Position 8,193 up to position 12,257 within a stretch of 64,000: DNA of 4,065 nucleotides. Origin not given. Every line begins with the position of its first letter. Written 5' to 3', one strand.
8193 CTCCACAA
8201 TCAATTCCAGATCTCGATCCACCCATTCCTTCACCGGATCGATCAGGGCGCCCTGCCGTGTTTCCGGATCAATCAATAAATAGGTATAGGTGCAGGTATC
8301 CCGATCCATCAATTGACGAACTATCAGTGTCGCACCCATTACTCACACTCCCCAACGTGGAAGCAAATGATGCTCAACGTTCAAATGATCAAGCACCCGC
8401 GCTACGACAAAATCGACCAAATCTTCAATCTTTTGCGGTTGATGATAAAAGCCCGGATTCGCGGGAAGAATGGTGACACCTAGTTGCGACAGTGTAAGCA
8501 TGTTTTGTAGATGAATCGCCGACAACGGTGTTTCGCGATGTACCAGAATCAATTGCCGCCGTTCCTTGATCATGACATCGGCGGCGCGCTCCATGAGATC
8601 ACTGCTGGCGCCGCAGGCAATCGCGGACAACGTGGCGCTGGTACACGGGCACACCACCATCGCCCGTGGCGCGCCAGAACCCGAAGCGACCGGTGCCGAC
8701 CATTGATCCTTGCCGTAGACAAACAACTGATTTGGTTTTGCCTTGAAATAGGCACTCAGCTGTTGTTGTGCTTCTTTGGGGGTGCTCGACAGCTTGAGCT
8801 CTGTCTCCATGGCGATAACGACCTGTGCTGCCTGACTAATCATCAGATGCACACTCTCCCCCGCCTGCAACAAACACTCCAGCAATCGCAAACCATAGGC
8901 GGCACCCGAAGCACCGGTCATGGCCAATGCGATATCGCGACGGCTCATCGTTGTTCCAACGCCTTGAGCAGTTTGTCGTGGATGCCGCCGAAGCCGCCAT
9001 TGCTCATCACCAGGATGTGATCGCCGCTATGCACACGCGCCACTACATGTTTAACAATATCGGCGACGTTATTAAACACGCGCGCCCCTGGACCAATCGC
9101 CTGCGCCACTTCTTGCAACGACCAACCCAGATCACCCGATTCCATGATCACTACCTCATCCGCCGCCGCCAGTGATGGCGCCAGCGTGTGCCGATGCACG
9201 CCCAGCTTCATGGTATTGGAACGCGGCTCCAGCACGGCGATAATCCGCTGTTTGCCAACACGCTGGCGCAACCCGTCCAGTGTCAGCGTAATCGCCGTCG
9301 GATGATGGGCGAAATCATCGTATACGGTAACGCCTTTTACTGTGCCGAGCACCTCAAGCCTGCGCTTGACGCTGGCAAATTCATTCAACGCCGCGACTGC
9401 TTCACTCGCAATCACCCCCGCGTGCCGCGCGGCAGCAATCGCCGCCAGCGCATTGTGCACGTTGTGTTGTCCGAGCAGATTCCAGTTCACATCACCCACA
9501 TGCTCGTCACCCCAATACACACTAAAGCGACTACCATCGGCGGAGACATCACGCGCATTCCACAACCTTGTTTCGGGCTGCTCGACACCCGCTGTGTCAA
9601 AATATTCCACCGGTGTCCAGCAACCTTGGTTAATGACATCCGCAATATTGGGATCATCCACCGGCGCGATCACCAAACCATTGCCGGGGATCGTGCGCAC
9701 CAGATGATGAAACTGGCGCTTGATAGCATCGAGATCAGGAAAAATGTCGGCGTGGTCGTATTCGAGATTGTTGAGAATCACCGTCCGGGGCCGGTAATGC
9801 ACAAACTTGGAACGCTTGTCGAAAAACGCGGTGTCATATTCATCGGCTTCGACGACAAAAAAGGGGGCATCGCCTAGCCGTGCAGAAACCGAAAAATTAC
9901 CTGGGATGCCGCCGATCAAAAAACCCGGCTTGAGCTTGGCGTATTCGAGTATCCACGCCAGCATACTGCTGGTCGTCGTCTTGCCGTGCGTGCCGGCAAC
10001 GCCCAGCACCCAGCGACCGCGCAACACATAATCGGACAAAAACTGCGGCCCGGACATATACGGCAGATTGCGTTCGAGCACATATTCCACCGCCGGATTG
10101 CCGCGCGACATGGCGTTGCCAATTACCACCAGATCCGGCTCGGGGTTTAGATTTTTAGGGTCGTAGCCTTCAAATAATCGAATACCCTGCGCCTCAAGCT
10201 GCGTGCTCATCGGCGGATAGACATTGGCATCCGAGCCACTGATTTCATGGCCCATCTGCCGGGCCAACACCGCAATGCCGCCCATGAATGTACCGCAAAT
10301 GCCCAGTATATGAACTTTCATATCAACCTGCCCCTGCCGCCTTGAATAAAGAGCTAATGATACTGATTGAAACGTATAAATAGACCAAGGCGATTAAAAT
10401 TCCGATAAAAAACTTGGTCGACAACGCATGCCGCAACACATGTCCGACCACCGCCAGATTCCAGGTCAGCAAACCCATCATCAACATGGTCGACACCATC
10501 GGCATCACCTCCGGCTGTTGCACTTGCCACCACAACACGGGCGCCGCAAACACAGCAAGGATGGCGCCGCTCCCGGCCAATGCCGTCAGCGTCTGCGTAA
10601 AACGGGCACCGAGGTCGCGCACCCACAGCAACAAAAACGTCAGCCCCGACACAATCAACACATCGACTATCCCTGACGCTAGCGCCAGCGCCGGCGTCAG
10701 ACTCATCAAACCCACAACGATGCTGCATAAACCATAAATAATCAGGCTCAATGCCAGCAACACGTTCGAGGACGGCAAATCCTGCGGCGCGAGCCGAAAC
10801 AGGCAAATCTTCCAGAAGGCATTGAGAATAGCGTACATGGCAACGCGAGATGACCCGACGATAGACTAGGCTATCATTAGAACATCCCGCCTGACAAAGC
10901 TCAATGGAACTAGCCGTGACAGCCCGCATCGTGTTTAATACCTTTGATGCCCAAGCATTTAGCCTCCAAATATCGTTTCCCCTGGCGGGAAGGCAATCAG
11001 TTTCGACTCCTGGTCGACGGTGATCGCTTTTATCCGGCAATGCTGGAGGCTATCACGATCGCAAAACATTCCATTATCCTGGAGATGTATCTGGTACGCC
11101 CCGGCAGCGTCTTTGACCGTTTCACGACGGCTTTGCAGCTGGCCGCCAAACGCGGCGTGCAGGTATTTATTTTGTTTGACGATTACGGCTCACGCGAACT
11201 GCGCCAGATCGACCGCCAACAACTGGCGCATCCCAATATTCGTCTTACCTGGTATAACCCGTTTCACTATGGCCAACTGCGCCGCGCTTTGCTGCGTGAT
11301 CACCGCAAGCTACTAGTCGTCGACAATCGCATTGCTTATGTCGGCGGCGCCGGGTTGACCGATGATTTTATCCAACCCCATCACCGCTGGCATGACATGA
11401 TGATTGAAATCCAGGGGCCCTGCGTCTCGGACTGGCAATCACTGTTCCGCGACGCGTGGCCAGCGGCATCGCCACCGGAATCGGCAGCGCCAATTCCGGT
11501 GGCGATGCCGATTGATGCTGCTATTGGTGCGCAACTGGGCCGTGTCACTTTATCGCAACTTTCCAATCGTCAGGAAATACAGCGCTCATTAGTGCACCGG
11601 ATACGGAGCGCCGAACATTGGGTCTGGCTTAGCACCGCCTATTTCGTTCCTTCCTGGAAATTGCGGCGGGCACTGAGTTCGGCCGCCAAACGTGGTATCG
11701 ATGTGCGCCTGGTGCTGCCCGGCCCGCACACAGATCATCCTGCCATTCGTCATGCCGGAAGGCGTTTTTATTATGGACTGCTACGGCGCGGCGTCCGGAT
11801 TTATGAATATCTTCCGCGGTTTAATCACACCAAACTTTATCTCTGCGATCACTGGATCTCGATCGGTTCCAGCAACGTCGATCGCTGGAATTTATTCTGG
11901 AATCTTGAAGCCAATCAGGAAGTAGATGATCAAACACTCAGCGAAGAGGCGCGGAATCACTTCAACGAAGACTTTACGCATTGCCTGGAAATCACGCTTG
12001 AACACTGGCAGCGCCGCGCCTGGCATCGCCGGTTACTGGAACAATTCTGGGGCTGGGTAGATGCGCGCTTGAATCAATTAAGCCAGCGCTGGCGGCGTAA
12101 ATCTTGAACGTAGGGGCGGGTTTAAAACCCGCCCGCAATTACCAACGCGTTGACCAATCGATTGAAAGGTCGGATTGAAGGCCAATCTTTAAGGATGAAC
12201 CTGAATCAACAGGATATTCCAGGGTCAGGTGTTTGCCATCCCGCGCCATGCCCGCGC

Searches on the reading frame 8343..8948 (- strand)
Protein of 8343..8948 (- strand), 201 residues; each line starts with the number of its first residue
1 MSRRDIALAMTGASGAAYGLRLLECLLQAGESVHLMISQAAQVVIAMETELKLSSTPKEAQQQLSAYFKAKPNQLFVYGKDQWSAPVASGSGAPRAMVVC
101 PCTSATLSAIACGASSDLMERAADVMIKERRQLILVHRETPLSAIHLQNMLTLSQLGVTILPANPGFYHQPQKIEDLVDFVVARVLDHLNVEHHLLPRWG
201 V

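Call 81: search_protein_families(library=pfam, proteins=[window:8343-8948:-], max_evalue=0.00001)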
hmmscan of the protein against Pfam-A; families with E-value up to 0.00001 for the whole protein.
window:8343-8948:- (201 aa): 1 family
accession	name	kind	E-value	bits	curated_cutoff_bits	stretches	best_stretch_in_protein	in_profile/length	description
PF02441.25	Flavoprotein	-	6.3e-44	149.9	22.7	1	5-189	2-162/162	Flavoprotein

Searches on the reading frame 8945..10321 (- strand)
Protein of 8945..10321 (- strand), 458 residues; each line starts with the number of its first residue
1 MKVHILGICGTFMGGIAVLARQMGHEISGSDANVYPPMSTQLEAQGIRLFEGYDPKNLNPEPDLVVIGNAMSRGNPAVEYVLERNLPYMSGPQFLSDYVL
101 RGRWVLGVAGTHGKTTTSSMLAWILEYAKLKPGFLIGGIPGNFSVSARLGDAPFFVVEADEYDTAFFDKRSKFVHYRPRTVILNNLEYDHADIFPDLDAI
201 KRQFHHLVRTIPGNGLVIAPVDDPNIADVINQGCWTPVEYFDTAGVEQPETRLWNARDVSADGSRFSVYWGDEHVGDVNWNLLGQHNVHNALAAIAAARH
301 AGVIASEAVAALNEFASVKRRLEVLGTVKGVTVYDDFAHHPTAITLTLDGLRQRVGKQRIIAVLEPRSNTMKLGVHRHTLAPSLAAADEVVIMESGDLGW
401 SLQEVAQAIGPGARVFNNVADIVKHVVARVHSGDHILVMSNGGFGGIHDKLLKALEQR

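Call 81: search_protein_families(library=pfam, proteins=[window:8945-10321:-], max_evalue=0.00001)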
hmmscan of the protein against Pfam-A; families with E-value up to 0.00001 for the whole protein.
window:8945-10321:- (458 aa): 3 families
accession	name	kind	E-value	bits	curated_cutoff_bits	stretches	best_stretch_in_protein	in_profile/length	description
PF08245.18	Mur_ligase_M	-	3.4e-26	92.9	24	1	108-298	1-200/200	Mur ligase middle domain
PF01225.30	Mur_ligase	-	8.6e-24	84.2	21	1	2-99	1-91/95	Mur ligase family, catalytic domain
PF02875.26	Mur_ligase_C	-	8.2e-19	69.1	28.4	1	320-442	1-127/127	Mur ligase, glutamate ligase domain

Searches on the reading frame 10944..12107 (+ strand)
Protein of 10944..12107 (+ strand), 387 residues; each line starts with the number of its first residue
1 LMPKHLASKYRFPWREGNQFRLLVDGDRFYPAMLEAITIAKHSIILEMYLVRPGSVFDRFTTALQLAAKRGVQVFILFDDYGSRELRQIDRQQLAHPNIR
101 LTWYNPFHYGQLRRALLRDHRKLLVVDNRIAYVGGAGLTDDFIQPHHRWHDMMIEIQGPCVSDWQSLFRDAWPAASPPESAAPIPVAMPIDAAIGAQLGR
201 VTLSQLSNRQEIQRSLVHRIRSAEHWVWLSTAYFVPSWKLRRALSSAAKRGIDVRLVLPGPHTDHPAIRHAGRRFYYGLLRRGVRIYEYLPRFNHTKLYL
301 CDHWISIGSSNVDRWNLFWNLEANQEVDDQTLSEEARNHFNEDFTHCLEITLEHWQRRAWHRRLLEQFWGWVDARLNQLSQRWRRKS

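Call 81: search_protein_families(library=pfam, proteins=[window:10944-12107:+], max_evalue=0.00001)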
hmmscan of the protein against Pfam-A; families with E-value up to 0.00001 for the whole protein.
window:10944-12107:+ (387 aa): 2 families
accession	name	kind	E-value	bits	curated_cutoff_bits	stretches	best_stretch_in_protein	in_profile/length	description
PF13091.12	PLDc_2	-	1.1e-40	139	27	2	216-343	1-131/132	PLD-like domain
PF00614.28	PLDc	-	2.9e-09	37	21.9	1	117-140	3-26/28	Phospholipase D Active site motif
